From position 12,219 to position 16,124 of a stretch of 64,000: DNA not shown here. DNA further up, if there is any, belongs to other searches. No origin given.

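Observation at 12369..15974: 1201-aa secreted gingipain-family homologue whose catalytic His position reads Gln: possible pseudo-peptidase with PPC domains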

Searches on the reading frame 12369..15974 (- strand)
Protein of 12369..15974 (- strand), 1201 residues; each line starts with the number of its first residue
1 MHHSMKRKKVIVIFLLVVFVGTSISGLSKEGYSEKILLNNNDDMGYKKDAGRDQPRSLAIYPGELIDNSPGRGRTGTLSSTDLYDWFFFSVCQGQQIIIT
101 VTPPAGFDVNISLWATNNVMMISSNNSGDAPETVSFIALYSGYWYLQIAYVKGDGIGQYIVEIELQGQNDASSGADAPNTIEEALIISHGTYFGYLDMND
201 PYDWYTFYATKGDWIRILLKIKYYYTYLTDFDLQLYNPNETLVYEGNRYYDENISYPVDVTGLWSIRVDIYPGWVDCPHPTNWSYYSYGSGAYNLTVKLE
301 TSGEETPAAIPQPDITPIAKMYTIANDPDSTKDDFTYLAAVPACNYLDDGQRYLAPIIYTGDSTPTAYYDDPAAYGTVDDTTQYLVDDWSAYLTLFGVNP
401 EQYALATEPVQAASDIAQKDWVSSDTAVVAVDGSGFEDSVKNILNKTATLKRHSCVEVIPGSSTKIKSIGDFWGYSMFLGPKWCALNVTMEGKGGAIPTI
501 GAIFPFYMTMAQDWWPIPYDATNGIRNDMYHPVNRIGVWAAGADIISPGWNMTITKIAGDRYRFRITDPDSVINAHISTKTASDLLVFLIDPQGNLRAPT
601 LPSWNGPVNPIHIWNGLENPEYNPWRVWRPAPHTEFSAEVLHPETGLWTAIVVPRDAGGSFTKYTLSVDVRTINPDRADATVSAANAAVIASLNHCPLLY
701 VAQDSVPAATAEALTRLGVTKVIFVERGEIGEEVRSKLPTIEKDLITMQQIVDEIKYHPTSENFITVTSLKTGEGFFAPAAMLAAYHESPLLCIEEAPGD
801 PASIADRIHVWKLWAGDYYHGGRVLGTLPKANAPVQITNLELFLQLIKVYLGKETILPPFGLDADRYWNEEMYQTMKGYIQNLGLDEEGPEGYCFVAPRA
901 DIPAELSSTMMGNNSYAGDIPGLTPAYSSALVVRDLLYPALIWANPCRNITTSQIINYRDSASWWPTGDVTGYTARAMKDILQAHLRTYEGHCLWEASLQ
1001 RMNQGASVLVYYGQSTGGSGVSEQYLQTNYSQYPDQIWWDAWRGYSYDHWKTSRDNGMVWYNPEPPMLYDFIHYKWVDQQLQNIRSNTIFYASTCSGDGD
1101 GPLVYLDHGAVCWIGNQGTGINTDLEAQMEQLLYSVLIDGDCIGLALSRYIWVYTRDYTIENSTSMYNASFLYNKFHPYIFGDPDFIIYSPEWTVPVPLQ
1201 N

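Call 3: search_protein_families(library=pfam, proteins=[window:12369-15974:-], max_evalue=1)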
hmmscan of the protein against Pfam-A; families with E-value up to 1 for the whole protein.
window:12369-15974:- (1201 aa): 1 family
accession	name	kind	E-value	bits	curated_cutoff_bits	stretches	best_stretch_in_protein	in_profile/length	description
PF04151.21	PPC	-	1.3e-07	32.8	25.9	2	202-269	2-69/70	Bacterial pre-peptidase C-terminal domain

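Call 5: find_homologous_proteins(query=window:12369-15974:-)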
Query window:12369-15974:- (1201 aa): 271 proteins with E <= 0.001 among 8000 candidates; the best 120 are listed.
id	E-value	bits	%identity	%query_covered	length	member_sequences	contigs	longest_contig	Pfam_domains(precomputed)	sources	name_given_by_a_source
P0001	0.0e+0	2836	100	100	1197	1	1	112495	PF04151.22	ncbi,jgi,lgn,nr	ncbi:MAG: hypothetical protein MUC80_00090 [Candidatus Thermoplasmatota archaeon]|jgi:hypothetical p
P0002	0.0e+0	2249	78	100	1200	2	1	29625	-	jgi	jgi:hypothetical protein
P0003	0.0e+0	2068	72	100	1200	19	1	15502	-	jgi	-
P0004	0.0e+0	2067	72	100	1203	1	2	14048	-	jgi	jgi:hypothetical protein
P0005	0.0e+0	2064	73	99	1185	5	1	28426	-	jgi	-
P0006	0.0e+0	1922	67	100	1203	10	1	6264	-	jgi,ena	-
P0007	0.0e+0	1905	68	97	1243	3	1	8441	PF04151.22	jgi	jgi:hypothetical protein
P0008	0.0e+0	1883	67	100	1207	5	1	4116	PF04151.22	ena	-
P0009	0.0e+0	1878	67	100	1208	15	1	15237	PF04151.22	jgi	jgi:hypothetical protein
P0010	0.0e+0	1847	65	100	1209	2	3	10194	PF04151.22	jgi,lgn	jgi:hypothetical protein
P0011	0.0e+0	1847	66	97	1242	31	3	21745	PF04151.22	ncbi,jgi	-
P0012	0.0e+0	1826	67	97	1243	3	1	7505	PF04151.22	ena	-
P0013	0.0e+0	1821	66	97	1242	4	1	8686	PF04151.22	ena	-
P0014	0.0e+0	1808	66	97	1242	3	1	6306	PF04151.22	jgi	jgi:hypothetical protein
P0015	0.0e+0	1804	66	97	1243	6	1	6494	PF04151.22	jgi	jgi:hypothetical protein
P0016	0.0e+0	1800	66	97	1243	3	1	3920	PF04151.22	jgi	-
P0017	0.0e+0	1799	65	97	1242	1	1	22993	PF04151.22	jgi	-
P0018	0.0e+0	1778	64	98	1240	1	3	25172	PF04151.22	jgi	jgi:hypothetical protein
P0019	0.0e+0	1776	65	97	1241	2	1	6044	PF04151.22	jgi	-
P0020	0.0e+0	1763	64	97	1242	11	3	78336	PF04151.22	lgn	-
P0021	0.0e+0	1755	64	97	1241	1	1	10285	PF04151.22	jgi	jgi:hypothetical protein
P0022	0.0e+0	1751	63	97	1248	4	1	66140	PF04151.22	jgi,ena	-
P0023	0.0e+0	1748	63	97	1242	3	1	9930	PF04151.22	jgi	jgi:hypothetical protein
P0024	0.0e+0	1743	64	97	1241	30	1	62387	PF04151.22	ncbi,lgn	-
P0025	0.0e+0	1741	64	97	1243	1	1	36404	PF04151.22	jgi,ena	-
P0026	0.0e+0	1737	61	99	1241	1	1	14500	PF04151.22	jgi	-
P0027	0.0e+0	1736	64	97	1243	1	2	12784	PF04151.22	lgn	-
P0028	0.0e+0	1726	63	97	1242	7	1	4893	PF04151.22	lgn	-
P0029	0.0e+0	1725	63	97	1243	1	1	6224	PF04151.22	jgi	jgi:hypothetical protein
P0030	0.0e+0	1721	63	97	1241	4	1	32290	PF04151.22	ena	-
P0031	0.0e+0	1710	63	97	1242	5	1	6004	PF04151.22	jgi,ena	-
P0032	0.0e+0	1687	62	97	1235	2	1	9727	PF04151.22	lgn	-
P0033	0.0e+0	1686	62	97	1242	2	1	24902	PF04151.22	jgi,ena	-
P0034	0.0e+0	1679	61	98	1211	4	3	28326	PF04151.22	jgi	jgi:hypothetical protein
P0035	0.0e+0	1669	61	97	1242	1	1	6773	PF04151.22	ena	-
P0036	0.0e+0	1636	60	97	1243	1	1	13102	PF04151.22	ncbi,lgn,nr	ncbi:MAG: PPC domain-containing protein [Candidatus Thermoplasmatota archaeon]|nr:PPC domain-contain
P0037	0.0e+0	1634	61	97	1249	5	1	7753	PF04151.22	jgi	jgi:hypothetical protein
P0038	0.0e+0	1632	60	97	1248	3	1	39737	PF04151.22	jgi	-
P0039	0.0e+0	1632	60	97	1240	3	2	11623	PF04151.22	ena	-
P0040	0.0e+0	1624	61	97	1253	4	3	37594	PF04151.22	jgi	jgi:hypothetical protein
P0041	0.0e+0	1622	60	97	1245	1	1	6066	PF04151.22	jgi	jgi:hypothetical protein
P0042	0.0e+0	1621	60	97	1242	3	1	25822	PF04151.22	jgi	jgi:hypothetical protein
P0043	0.0e+0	1615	60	97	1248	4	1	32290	PF04151.22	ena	-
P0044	0.0e+0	1609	59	97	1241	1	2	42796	PF04151.22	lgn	-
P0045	0.0e+0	1599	60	97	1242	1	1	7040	PF04151.22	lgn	-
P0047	0.0e+0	1590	59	97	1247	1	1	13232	PF04151.22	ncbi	-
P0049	0.0e+0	1582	58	97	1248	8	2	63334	PF04151.22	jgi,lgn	-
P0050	0.0e+0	1579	58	97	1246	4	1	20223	PF04151.22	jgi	-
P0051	0.0e+0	1577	59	97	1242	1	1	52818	PF04151.22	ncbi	-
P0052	0.0e+0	1575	58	97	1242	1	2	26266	PF04151.22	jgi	jgi:hypothetical protein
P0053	0.0e+0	1574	59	97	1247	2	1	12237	PF04151.22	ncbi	-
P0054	0.0e+0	1566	59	97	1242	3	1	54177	PF04151.22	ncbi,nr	ncbi:MAG: PPC domain-containing protein [Candidatus Thermoplasmatota archaeon]|nr:PPC domain-contain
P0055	0.0e+0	1563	58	97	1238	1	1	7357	PF04151.22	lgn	-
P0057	0.0e+0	1560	56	98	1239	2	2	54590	PF04151.22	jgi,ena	jgi:hypothetical protein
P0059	0.0e+0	1550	57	97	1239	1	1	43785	PF04151.22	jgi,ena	-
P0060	0.0e+0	1533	57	97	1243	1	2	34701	PF04151.22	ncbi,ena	-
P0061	0.0e+0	1530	57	97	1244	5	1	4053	PF04151.22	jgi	jgi:hypothetical protein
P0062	0.0e+0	1523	57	97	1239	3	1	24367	PF04151.22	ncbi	ncbi:MAG: hypothetical protein QXL17_05950 [Candidatus Thermoplasmatota archaeon]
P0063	0.0e+0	1514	58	97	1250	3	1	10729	PF04151.22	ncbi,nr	ncbi:MAG TPA: pre-peptidase C-terminal domain-containing protein [Candidatus Thermoplasmatota archae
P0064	0.0e+0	1501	56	97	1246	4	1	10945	PF04151.22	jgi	jgi:hypothetical protein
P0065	0.0e+0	1483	56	97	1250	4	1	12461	PF04151.22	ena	-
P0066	0.0e+0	1473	55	97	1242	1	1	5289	PF04151.22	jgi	jgi:hypothetical protein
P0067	0.0e+0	1471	54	97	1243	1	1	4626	PF04151.22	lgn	-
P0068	0.0e+0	1459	53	100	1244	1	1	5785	PF04151.22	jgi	jgi:hypothetical protein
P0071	0.0e+0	1447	54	97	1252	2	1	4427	PF04151.22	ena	-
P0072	0.0e+0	1445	55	97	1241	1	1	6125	PF04151.22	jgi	jgi:hypothetical protein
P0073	0.0e+0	1444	54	97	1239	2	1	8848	PF04151.22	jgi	jgi:hypothetical protein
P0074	0.0e+0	1442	54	97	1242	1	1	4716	PF04151.22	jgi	jgi:hypothetical protein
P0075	0.0e+0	1438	54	97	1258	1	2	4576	PF04151.22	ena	-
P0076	0.0e+0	1434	53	98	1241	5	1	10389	PF04151.22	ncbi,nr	ncbi:MAG: PPC domain-containing protein [Candidatus Thermoplasmatota archaeon]|nr:PPC domain-contain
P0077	0.0e+0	1432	54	97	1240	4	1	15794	PF04151.22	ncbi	ncbi:MAG: PPC domain-containing protein [Thermoplasmatota archaeon]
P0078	0.0e+0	1432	54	97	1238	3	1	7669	PF04151.22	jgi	jgi:hypothetical protein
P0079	0.0e+0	1431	54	96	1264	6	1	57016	PF04151.22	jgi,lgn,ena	-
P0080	0.0e+0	1428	53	97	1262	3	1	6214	PF04151.22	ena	-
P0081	0.0e+0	1428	55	97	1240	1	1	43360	PF04151.22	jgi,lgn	-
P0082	0.0e+0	1426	53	97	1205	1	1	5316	PF04151.22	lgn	-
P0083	0.0e+0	1424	54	97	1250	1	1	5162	PF04151.22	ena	-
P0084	0.0e+0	1423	54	97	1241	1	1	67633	PF04151.22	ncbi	-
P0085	0.0e+0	1422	54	97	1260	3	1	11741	PF04151.22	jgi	jgi:hypothetical protein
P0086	0.0e+0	1421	54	97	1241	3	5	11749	PF04151.22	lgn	-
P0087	0.0e+0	1421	54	97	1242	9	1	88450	PF04151.22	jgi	jgi:hypothetical protein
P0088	0.0e+0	1420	54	97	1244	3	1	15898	PF04151.22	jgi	jgi:hypothetical protein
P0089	0.0e+0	1416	54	97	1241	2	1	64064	PF04151.22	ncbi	-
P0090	0.0e+0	1416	54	97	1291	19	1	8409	PF04151.22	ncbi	-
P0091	0.0e+0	1413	53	97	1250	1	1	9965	PF04151.22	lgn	-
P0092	0.0e+0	1412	54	97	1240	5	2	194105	PF04151.22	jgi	-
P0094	0.0e+0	1412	53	97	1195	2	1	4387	PF04151.22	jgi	-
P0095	0.0e+0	1411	54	97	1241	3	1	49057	PF04151.22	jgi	-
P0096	0.0e+0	1410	53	97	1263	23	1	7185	PF04151.22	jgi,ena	-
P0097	0.0e+0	1408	54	97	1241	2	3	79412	PF04151.22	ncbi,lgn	-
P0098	0.0e+0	1408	52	98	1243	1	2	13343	PF04151.22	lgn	-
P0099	0.0e+0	1406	53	97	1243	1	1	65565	PF04151.22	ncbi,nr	ncbi:MAG: PPC domain-containing protein [Candidatus Thermoplasmatota archaeon]|nr:PPC domain-contain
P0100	0.0e+0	1406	53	97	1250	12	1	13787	PF04151.22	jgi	jgi:hypothetical protein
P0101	0.0e+0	1406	53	97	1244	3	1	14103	PF04151.22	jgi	-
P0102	0.0e+0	1404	54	97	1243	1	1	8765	PF04151.22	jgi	jgi:hypothetical protein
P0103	0.0e+0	1403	52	99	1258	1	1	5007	PF04151.22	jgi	-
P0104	0.0e+0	1402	53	97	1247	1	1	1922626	PF04151.22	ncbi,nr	ncbi:MAG: hypothetical protein JSW60_08455 [Thermoplasmatales archaeon]|nr:MAG: hypothetical protein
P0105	0.0e+0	1390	53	97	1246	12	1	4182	PF04151.22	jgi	-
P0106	0.0e+0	1389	53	98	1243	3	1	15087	PF04151.22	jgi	jgi:hypothetical protein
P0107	0.0e+0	1388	53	98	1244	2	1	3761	PF04151.22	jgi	-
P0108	0.0e+0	1387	53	97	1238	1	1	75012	PF04151.22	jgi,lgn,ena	-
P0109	0.0e+0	1386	52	97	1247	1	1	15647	PF04151.22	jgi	jgi:hypothetical protein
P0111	0.0e+0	1377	52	96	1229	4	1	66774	PF04151.22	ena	-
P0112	0.0e+0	1376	51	99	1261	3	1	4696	PF04151.22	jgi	-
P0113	0.0e+0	1372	53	97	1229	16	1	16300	PF04151.22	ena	-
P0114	0.0e+0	1372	53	63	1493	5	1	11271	PF13360.14,PF04151.22,PF13570.14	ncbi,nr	ncbi:MAG: PQQ-binding-like beta-propeller repeat protein [Euryarchaeota archaeon]|nr:PQQ-binding-lik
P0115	0.0e+0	1371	53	97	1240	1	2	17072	PF04151.22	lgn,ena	-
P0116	0.0e+0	1370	55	93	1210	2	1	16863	PF04151.22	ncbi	-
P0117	0.0e+0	1370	52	97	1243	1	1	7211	PF04151.22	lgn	-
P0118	0.0e+0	1367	53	97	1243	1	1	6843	PF04151.22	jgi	jgi:hypothetical protein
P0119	0.0e+0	1367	53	97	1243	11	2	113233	PF04151.22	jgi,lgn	-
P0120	0.0e+0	1367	52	97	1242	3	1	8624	PF04151.22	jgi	jgi:hypothetical protein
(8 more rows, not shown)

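Call 6: search_solved_structures(query=window:12369-15974:-, max_evalue=10, show_alignments=2)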
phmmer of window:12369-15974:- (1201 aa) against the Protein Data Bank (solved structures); distinct sequences matched with E-value up to 10: 1.
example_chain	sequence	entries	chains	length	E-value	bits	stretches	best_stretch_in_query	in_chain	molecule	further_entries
6cy1_A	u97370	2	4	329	1.4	9.5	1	379-466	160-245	Signal recognition particle receptor FtsY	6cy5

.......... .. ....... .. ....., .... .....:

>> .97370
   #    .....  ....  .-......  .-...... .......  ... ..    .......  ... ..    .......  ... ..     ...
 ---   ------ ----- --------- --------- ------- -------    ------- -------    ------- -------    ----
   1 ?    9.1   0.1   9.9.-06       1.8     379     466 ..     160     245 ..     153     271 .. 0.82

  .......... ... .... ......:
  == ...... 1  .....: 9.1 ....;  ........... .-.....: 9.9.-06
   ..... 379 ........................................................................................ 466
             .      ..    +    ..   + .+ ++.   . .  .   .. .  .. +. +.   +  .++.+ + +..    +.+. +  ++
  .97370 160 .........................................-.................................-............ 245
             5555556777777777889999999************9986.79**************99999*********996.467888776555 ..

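Call 9: search_solved_structures(query=A1, max_evalue=10, show_alignments=3)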
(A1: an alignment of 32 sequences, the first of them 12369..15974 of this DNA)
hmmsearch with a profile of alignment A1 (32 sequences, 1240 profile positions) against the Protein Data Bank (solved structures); distinct sequences matched with E-value up to 10: 7.
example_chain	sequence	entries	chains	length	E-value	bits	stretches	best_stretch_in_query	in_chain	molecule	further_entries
5iku_A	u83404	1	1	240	1.5e-07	32.8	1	109-262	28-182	Collagenase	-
5sv5_A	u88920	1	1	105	0.0028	18.6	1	114-202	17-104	Microbial collagenase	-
3jqw_A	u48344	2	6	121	0.0086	17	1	109-202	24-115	ColH protein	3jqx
4hpk_A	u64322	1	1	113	0.11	13.3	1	113-200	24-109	Collagenase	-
4hpk_B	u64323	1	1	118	0.12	13.2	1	113-199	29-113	Collagenase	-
1nqj_A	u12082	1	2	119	0.12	13.2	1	113-199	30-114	class 1 collagenase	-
1nqd_A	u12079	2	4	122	0.13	13.1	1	113-199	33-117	class 1 collagenase | Collagenase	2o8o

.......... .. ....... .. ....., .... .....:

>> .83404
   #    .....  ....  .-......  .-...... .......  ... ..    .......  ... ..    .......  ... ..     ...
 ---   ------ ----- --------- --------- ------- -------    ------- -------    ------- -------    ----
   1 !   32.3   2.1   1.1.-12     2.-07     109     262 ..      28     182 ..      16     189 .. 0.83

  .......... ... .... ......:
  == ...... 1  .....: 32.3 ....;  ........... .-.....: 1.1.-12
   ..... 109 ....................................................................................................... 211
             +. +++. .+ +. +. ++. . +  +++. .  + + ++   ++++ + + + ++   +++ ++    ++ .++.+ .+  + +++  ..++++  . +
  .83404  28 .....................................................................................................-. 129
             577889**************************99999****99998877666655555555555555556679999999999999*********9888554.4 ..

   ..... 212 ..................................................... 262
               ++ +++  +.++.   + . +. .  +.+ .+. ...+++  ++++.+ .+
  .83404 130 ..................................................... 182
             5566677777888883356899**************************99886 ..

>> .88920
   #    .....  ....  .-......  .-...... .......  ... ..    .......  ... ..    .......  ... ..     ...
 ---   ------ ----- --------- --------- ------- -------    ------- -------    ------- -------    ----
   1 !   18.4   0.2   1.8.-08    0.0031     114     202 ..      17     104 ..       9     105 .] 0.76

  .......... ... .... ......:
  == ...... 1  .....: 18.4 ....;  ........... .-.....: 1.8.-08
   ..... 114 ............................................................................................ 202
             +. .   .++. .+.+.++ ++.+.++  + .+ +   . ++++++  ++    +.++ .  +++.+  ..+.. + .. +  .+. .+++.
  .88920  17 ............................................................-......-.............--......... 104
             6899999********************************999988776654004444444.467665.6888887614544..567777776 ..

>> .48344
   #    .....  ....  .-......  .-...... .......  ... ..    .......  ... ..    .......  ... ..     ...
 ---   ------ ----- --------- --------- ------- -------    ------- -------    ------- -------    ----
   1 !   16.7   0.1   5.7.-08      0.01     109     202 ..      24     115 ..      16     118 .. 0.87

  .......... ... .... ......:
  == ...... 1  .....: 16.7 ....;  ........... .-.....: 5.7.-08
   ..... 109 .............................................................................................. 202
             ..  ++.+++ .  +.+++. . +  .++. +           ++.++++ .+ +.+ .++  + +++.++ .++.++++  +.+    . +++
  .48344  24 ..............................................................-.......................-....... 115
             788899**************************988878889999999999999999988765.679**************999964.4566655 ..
